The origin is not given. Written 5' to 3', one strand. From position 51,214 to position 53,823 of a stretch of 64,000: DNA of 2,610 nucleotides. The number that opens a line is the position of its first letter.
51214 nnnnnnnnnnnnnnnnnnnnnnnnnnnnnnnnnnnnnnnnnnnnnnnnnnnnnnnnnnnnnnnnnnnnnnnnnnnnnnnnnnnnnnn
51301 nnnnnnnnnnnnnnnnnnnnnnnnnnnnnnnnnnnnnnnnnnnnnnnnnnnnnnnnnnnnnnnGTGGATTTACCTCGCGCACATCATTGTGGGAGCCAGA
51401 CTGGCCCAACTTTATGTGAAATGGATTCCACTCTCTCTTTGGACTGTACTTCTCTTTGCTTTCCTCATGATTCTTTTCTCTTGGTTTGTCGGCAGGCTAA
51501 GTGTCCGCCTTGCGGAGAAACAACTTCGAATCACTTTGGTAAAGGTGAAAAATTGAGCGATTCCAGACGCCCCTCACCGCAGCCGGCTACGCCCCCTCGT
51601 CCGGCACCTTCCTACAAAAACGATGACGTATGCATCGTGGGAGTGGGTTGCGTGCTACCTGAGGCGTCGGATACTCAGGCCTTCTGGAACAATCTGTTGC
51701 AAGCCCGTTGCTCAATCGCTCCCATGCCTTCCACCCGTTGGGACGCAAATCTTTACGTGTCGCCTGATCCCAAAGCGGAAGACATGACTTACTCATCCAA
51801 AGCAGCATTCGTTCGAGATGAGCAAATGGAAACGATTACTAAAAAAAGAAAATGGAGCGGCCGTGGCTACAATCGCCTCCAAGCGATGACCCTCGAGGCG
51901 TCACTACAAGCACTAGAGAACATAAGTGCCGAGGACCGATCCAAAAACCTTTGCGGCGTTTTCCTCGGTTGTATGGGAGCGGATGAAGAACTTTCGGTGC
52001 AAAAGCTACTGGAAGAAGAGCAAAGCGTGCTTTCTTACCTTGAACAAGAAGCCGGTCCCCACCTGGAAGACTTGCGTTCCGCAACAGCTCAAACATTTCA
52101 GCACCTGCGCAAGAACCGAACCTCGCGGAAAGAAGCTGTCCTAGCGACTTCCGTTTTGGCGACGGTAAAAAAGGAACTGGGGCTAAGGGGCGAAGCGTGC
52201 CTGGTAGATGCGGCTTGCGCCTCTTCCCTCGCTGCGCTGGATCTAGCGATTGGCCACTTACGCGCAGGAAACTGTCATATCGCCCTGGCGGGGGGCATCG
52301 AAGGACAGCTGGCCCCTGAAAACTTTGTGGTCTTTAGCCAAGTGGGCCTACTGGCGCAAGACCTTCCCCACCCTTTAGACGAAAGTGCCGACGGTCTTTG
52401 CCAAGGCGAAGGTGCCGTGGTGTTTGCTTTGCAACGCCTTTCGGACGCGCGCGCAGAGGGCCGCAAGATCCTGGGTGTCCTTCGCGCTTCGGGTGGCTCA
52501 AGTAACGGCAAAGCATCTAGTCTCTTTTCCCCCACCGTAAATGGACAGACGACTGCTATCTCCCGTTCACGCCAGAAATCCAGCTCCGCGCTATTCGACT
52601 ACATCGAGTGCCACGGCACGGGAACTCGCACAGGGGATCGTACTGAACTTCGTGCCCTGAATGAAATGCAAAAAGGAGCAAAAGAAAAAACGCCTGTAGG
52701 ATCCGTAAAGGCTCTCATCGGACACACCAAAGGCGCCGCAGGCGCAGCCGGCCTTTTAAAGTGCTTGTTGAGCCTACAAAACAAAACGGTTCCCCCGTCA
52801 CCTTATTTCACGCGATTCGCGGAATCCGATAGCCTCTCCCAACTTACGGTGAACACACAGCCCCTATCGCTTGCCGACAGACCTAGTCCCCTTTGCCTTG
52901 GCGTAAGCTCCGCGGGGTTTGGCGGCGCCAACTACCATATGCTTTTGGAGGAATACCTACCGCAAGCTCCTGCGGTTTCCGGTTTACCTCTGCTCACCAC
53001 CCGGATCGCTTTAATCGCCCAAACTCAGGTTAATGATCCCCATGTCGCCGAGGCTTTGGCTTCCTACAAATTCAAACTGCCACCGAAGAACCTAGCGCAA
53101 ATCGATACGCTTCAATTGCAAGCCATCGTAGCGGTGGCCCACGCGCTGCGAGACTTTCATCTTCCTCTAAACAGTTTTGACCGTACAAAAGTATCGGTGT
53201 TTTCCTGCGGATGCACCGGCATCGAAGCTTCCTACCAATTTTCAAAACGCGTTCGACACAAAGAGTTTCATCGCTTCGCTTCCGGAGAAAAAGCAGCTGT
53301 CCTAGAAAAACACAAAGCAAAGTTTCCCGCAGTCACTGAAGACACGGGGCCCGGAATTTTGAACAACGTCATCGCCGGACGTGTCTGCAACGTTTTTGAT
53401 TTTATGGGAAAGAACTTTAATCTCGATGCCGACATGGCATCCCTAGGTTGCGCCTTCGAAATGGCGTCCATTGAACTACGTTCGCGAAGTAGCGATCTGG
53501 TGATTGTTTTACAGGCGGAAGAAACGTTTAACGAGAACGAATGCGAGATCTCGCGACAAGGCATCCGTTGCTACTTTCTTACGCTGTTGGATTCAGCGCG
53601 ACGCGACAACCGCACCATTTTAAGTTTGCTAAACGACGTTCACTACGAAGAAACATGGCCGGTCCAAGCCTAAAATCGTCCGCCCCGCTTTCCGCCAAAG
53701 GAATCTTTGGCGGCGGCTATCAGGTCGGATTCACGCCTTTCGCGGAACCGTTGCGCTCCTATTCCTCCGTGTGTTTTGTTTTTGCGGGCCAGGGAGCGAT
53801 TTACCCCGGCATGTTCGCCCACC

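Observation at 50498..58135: Compact PfaA-like (PUFA-synthase-type) PKS locus with an ATP-grasp ligase and a membrane acyltransferase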

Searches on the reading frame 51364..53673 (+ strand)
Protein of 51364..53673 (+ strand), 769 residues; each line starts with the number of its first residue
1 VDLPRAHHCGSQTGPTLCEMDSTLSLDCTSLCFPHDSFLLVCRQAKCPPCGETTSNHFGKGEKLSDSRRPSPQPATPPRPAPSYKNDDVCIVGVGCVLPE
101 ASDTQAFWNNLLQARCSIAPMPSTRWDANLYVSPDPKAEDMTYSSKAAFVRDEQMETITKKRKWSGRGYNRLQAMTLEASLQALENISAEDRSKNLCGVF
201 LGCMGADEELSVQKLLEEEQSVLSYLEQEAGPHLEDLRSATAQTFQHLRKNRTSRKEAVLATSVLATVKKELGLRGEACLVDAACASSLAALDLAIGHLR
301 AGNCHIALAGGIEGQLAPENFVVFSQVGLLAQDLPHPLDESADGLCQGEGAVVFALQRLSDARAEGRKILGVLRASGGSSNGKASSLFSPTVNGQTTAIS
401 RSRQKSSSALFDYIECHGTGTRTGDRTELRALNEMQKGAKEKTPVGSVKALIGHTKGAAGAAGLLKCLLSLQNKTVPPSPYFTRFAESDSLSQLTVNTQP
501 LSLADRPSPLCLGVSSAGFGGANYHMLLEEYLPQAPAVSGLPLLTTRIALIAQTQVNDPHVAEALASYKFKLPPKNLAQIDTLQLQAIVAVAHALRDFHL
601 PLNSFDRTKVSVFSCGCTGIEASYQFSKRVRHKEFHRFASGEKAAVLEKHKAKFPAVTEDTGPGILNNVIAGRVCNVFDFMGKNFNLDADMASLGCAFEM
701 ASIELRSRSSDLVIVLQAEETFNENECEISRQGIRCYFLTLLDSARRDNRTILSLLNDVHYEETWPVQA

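Call 4: search_protein_families(library=pfam, proteins=[window:51364-53673:+], max_evalue=0.01)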
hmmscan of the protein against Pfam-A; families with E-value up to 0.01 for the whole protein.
window:51364-53673:+ (769 aa): 4 families
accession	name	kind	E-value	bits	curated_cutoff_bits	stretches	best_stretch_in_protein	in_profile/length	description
PF00109.32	ketoacyl-synt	-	4.4e-59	200.6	20.8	2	87-362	2-252/252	Beta-ketoacyl synthase, N-terminal domain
PF02801.28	Ketoacyl-synt_C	-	1.9e-26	92.8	20.8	1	371-480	2-116/119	Beta-ketoacyl synthase, C-terminal domain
PF16197.11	KAsynt_C_assoc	-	1.8e-05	25.6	33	1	493-557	12-72/111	Ketoacyl-synthetase C-terminal extension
PF00108.29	Thiolase_N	-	0.00054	19.8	26.4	1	271-313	71-113/260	Thiolase, N-terminal domain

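Call 5: search_protein_families(library=ncbifam, proteins=[window:51364-53673:+], max_evalue=0.01)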
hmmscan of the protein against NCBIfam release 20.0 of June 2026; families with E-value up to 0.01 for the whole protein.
window:51364-53673:+ (769 aa): 22 families
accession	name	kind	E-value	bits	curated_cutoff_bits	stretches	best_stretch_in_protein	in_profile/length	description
TIGR02813.1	omega_3_PfaA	subfamily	1.3e-72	244.4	1010.1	2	87-535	7-466/2582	polyketide-type polyunsaturated fatty acid synthase PfaA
NF045894.1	PKS_plus_SDR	equivalog_domain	5.7e-66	223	1740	2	261-532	148-428/1515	type I polyketide synthase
NF040607.1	mycolic_Pks13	equivalog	8.2e-60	202.5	2100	1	84-536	98-531/1680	polyketide synthase Pks13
NF041183.1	Pks2_ls1_myc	equivalog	9.1e-50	168.7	2400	2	268-531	156-425/2086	sulfolipid-1 biosynthesis phthioceranic/hydroxyphthioceranic acid synthase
TIGR03150.1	fabF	equivalog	4.6e-40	137.6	493.75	1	265-528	141-406/407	beta-ketoacyl-ACP synthase II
NF053555.1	prodigi_MBC_PigJ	equivalog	5.7e-36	124.1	900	1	83-529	327-757/759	prodigiosin MBC biosynthesis protein PigJ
NF005589.0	PRK07314.1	subfamily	5.4e-35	120.9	387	1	262-530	141-411/413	beta-ketoacyl-ACP synthase II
NF004618.0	PRK05952.1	equivalog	7.3e-34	117.3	455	1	253-529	115-381/384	beta-ketoacyl-ACP synthase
NF005490.0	PRK07103.1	equivalog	6.2e-30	104.6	445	1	87-488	4-377/414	polyketide beta-ketoacyl:acyl carrier protein synthase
NF005076.0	PRK06501.1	equivalog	1.4e-29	103.2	629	1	250-529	140-421/425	beta-ketoacyl-ACP synthase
NF004970.0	PRK06333.1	subfamily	3.3e-29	102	525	1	266-531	154-422/424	beta-ketoacyl-ACP synthase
NF058662.1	cispenta_AmcF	equivalog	6.2e-29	101.1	325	1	266-529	110-368/369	cispentacin biosynthesis acyltransferase subunit AmcF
NF006618.0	PRK09185.1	subfamily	2.4e-28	99.3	407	1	262-529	138-391/394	beta-ketoacyl-ACP synthase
NF006587.0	PRK09116.1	equivalog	3e-24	85.5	470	1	272-462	151-343/408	beta-ketoacyl-ACP synthase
NF006274.0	PRK08439.1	equivalog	4.9e-24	84.9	621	1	268-481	145-362/406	beta-ketoacyl-ACP synthase II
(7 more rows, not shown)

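Call 20: search_solved_structures(query=window:51619-53673:+, max_evalue=1e-10)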
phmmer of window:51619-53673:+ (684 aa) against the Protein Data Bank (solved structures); distinct sequences matched with E-value up to 1e-10: 148 (the best 60 are shown).
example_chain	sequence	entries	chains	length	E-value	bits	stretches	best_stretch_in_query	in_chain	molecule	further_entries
7zma_A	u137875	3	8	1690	6.3e-79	269.3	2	186-472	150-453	Putative polyketide synthase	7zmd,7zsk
4mz0_A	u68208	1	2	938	1.9e-50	175.2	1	185-450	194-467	CurL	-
5erf_A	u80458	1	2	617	1.5e-49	172.2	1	166-449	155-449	Polyketide synthase PksL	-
5eny_A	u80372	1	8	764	3.5e-49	171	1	166-449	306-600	Polyketide synthase PksL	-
5e5n_A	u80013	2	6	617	3.8e-48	167.6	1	166-449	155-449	Polyketide synthase PksL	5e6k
7uwr_A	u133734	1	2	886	1.8e-46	162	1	184-446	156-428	Narbonolide/10-deoxymethynolide synthase PikA1, modules 1 and 2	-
5bp1_A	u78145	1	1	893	7.1e-46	160.1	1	183-460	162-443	Mycocerosic acid synthase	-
4qyr_A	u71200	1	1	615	2.3e-45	158.4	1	183-468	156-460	AT-less polyketide synthase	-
9pat_A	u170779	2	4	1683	5.9e-45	157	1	181-461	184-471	6-deoxyerythronolide-B synthase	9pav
9pat_C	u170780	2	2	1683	5.9e-45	157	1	181-461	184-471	6-deoxyerythronolide-B synthase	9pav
2hg4_A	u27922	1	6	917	7.4e-45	156.7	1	183-451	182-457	6-Deoxyerythronolide B Synthase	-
9pc6_A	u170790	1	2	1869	7.9e-45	156.6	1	181-461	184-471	6-deoxyerythronolide-B synthase,RifR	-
7s6b_A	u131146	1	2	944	1.3e-44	155.9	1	182-462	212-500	Polyketide synthase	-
5erb_A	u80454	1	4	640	5.6e-44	153.8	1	184-448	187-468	Polyketide synthase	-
7s6c_A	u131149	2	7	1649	6.9e-44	153.5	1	182-461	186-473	6-deoxyerythronolide-B synthase EryA2, modules 3 and 4, Lsd14 Polyketide synthase fusion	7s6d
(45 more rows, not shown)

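Call 27: find_homologous_proteins(query=window:51619-53673:+, max_evalue=1e-20)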
Query window:51619-53673:+ (684 aa): 263 proteins with E <= 1e-20 among 8000 candidates; the best 120 are listed.
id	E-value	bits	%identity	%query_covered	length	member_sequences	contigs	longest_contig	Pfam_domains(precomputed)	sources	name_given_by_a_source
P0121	0.0e+0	1505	100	98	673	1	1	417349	PF00109.33,PF02801.29,PF16197.12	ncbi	-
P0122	3.4e-212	724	51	100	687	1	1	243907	PF00109.33,PF02801.29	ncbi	ncbi:MAG: beta-ketoacyl synthase N-terminal-like domain-containing protein [Bdellovibrionota bacteri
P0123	1.6e-210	719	51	100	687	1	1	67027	PF00109.33,PF02801.29,PF16197.12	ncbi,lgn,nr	ncbi:MAG: hypothetical protein KDD39_11860 [Bdellovibrionales bacterium]|nr:hypothetical protein [Bd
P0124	2.1e-210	719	51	100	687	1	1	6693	PF00109.33,PF02801.29,PF16197.12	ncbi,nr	ncbi:MAG: hypothetical protein KDD51_14320 [Bdellovibrionales bacterium]|nr:hypothetical protein [Bd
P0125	6.3e-175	601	43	99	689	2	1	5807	PF00109.33,PF02801.29,PF16197.12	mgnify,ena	mgnify:FL=1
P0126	9.6e-173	594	44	99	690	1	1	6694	PF00109.33,PF02801.29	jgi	jgi:acyl transferase domain-containing protein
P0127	9.7e-172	591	43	99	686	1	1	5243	PF00109.33,PF02801.29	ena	-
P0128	3.3e-171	589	42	99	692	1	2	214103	PF00109.33,PF02801.29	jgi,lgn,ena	-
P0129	5.0e-171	588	43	99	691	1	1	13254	PF00109.33,PF02801.29,PF16197.12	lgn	-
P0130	8.7e-171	588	43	99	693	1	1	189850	PF00109.33,PF02801.29,PF16197.12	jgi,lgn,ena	-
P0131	1.4e-170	587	42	99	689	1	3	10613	PF00109.33,PF02801.29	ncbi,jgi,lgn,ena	-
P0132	8.3e-170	584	44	99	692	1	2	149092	PF00109.33,PF02801.29,PF16197.12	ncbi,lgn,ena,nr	ncbi:MAG: hypothetical protein KAV41_02625 [Candidatus Pacebacteria bacterium]|nr:hypothetical prote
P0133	6.9e-169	581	41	99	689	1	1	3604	PF00109.33,PF02801.29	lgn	-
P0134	8.9e-169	581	43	99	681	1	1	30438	PF00109.33,PF02801.29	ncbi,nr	ncbi:MAG: hypothetical protein NUV49_01680 [Patescibacteria group bacterium]|nr:hypothetical protein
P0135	1.6e-168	580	42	99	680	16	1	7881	PF00109.33,PF02801.29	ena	-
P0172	6.7e-151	522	39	99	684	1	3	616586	PF00109.33,PF02801.29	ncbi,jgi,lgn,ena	-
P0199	8.2e-124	432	37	99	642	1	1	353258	PF00109.33,PF02801.29,PF16197.12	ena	-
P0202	5.2e-123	430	43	84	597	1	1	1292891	PF00109.33,PF02801.29,PF16197.12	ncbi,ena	-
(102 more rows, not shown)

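Call 59: predict_structure(alignment_id=A2)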
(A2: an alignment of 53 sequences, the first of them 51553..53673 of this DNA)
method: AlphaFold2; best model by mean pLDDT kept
length: 706 residues; sequences in the alignment: 53
mean_pLDDT: 93.2   pTM: 0.95
mean pLDDT of the five models: 93.2, 92.8, 92.4, 91.9, 91.6
residues with pLDDT >= 90: 592; 70-90: 86; 50-70: 24; < 50: 4
segments of 3 or more residues with pLDDT < 50: 704-706
pLDDT, mean of each block of 10 residues (from residue 1): 56 68 96 98 98 97 96 95 97 96 90 98 95 97 93 96 95 97 89 90 96 96 98 96 98 96 95 97 98 97 96 93 84 94 83 95 95 88 98 97 98 98 85 97 92 95 96 87 95 93 81 87 97 96 97 96 97 95 95 93 96 96 96 97 97 97 92 98 97 86 49
secondary structure, 60 per line:
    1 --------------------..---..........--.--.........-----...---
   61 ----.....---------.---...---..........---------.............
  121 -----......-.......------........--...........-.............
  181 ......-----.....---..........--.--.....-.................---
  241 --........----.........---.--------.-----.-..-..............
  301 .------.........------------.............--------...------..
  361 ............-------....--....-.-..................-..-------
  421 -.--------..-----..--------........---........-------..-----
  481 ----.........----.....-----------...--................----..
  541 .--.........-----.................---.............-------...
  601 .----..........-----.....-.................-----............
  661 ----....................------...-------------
elements in order (helices of 4 or more, strands of 3 or more residues): E26-35 H41-49 E55-57 H65-68 E83-85 H89-98 H108-120 H126-131 E133-139 H146-153 H156-166 H168-186 H192-196 H200-209 E215-219 H221-237 E243-250 H255-263 E287-295 H296-301 E308-316 H329-341 E350-352 H359-372 E380-383 H386-389 H393-410 E448-455 E459-466 E485-493 H498-502 H519-534 E547-552 H558-574 H578-590 H598-601 H606-615 E621-625 H627-643 E649-660 E665-678 H679-684 E691-693

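Call 62: fold_search(model_id=the predicted structure, library=pdb)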
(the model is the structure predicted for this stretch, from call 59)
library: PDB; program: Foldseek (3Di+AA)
matches with E <= 10: 998; with E <= 0.001: 874
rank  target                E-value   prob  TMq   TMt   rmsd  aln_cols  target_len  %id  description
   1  6riw                  6.0e-44  1.00  0.79  0.61   5.9       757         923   21  PfaC Keto synthase-Chain length factor (released 2020-08-26)
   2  4mz0_A                1.3e-35  1.00  0.53  0.42  21.1       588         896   26  Structure of a ketosynthase-acyltransferase di-domain from module CurL of the curacin A polyketide synthase (released 2014-01-29)
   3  4mz0_B                1.5e-33  1.00  0.53  0.45  21.1       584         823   26  Structure of a ketosynthase-acyltransferase di-domain from module CurL of the curacin A polyketide synthase (released 2014-01-29)
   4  9pat_A                8.6e-33  1.00  0.52  0.25  21.4       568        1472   27  Antibody (1B2) Bound Rifamycin Synthetase Module 1 in the Transacylation Mode (released 2025-07-23)
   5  4z37                  1.5e-32  1.00  0.54  0.62  13.0       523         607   25  Structure of the ketosynthase of module 2 of C0ZGQ5 (trans-AT PKS) from Brevibacillus brevis (released 2016-04-13)
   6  4na1_B                1.7e-32  1.00  0.52  0.62  16.0       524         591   25  Crystal Structure of the second ketosynthase from the bacillaene polyketide synthase (released 2014-02-19)
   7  4ope_A                1.8e-32  1.00  0.53  0.64  22.1       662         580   21  Streptomcyes albus JA3453 oxazolomycin ketosynthase domain OzmH KS7 (released 2014-02-19)
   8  4ope_D                2.0e-32  1.00  0.53  0.66  16.0       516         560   24  Streptomcyes albus JA3453 oxazolomycin ketosynthase domain OzmH KS7 (released 2014-02-19)
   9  4na1_A                2.5e-32  1.00  0.51  0.60  16.4       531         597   23  Crystal Structure of the second ketosynthase from the bacillaene polyketide synthase (released 2014-02-19)
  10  4zdn                  2.5e-32  1.00  0.49  0.58  14.6       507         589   25  Streptomyces platensis isomigrastatin ketosynthase domain MgsF KS4 (released 2015-05-13)
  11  9x2b_A                2.9e-32  1.00  0.53  0.17  21.8       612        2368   23  Cryo-EM structure of PsoA in apo state (PsoA-PKS-II) (released 2026-04-08)
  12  9d2z_A                3.1e-32  1.00  0.52  0.42  22.7       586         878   25  Cryo-EM structure of mycocerosic acid synthase with single KS-ACP crosslink using C16 alpha-bromoamide. Complex B (released 2025-08-13)
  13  7s6d_A                3.7e-32  1.00  0.53  0.42  20.8       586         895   24  CryoEM structure of modular PKS holo-Lsd14 bound to antibody fragment 1B2, composite structure (released 2021-11-03)
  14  4na3_A                4.3e-32  1.00  0.51  0.60  16.4       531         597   23  Crystal Structure of the second ketosynthase from the bacillaene polyketide synthase bound to a hexanoyl substrate mim (released 2014-02-19)
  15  7s6c_B                5.1e-32  1.00  0.53  0.42  13.3       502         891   26  CryoEM structure of modular PKS holo-Lsd14 stalled at the condensation step and bound to antibody fragment 1B2, compos (released 2021-11-03)
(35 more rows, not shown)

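Call 68: find_encoding_contigs(protein=P0202, flank=8000, max_places=1)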
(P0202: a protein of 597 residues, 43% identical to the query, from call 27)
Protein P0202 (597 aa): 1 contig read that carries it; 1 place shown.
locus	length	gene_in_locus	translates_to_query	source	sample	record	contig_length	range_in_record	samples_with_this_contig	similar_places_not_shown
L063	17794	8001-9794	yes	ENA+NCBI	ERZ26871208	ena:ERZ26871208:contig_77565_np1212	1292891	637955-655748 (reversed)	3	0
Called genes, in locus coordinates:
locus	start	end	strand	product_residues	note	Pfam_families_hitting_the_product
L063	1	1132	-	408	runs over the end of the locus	PF08529:NusA_N, PF00575:S1 (faint), PF13184:KH_NusA_1st, PF26594:KH_NusA_2nd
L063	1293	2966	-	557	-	PF05991:NYN_YacP, PF11013:DUF2851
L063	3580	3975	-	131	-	-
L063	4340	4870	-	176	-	-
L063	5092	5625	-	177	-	-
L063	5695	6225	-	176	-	-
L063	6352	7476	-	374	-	PF01757:Acyl_transf_3 (faint), PF07786:HGSNAT_cat (weak)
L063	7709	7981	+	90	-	PF00109:ketoacyl-synt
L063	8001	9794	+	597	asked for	PF00109:ketoacyl-synt, PF02801:Ketoacyl-synt_C, PF16197:KAsynt_C_assoc (weak), PF00109:ketoacyl-synt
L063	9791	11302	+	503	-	PF00698:Acyl_transf_1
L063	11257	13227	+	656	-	PF00106:adh_short, PF08659:KR, PF13561:adh_short_C2, PF21089:PKS_DH_N, PF14765:PS-DH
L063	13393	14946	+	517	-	PF02321:OEP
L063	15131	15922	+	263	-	PF01590:GAF, PF13185:GAF_2, PF13492:GAF_3 (weak)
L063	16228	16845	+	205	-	-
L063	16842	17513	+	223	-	PF00005:ABC_tran, PF02463:SMC_N (faint), PF13304:AAA_21 (faint)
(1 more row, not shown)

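Call 69: find_encoding_contigs(protein=P0172, flank=8000, max_places=1)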
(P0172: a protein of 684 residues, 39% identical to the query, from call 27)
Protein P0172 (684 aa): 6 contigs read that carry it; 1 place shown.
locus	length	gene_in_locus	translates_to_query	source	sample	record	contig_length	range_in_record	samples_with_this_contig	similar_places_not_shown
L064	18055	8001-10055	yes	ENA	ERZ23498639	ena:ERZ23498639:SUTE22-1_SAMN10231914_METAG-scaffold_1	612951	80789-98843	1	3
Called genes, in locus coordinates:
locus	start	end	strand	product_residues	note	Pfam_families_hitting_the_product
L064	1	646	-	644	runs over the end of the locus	PF02310:B12-binding, PF04055:Radical_SAM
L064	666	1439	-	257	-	-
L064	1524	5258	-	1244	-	-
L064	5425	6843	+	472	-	PF04055:Radical_SAM, PF13353:Fer4_12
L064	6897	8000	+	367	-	PF07786:HGSNAT_cat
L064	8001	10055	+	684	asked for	PF00109:ketoacyl-synt, PF02801:Ketoacyl-synt_C, PF00109:ketoacyl-synt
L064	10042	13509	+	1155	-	PF00698:Acyl_transf_1, PF00550:PP-binding (weak), PF00106:adh_short, PF08659:KR, PF21089:PKS_DH_N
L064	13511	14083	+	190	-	PF01648:ACPS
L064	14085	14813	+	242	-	PF02525:Flavodoxin_2, PF03358:FMN_red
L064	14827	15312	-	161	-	PF00583:Acetyltransf_1, PF13508:Acetyltransf_7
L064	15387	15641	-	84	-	-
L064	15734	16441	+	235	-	-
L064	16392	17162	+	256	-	-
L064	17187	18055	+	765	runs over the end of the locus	PF04055:Radical_SAM, PF19156:DUF5838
